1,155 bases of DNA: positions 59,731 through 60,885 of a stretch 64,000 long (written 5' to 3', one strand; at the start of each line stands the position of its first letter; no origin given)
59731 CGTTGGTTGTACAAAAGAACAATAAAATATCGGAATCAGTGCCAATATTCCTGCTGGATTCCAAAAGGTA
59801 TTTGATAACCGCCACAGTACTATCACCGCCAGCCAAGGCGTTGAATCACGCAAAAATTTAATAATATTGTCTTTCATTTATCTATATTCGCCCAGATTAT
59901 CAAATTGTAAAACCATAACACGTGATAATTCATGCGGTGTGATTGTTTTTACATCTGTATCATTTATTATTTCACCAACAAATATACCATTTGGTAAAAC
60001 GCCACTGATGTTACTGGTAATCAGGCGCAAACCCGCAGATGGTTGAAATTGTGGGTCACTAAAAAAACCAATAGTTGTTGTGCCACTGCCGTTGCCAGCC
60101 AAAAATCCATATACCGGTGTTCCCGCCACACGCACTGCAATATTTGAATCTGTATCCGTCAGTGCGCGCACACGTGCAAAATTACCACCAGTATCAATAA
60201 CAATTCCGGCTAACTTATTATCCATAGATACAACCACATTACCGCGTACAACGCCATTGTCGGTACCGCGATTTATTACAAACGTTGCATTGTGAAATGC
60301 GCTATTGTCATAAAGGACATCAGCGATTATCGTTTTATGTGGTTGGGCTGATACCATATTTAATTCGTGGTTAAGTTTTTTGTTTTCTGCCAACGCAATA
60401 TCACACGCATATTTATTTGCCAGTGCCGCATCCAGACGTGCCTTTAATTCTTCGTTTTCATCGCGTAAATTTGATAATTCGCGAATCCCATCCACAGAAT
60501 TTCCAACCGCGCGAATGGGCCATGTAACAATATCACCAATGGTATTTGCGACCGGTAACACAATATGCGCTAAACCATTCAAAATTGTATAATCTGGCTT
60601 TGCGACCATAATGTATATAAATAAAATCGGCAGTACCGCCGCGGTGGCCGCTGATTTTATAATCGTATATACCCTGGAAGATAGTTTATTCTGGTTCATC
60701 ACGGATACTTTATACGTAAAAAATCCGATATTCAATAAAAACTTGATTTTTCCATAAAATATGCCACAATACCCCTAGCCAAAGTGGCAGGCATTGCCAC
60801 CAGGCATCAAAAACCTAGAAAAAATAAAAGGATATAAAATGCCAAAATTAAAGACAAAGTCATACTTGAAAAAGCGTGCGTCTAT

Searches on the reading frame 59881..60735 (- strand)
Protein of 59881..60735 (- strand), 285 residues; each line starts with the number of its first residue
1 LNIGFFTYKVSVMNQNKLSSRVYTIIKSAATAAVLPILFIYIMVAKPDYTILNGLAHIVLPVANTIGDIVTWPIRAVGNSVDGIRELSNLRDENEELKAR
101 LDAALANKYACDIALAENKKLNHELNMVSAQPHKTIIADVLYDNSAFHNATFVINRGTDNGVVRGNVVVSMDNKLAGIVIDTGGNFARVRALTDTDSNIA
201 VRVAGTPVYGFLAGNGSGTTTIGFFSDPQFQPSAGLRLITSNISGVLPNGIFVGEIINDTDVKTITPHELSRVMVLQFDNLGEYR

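Call 57: search_protein_families(library=pfam, proteins=[window:59881-60735:-])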
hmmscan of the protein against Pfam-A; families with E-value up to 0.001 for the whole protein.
window:59881-60735:- (285 aa): 1 family
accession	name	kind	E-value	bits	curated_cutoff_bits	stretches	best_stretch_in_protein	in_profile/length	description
PF04085.20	MreC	-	9.2e-22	77.8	28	1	142-259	3-118/147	Rod shape-determining protein MreC, barrel core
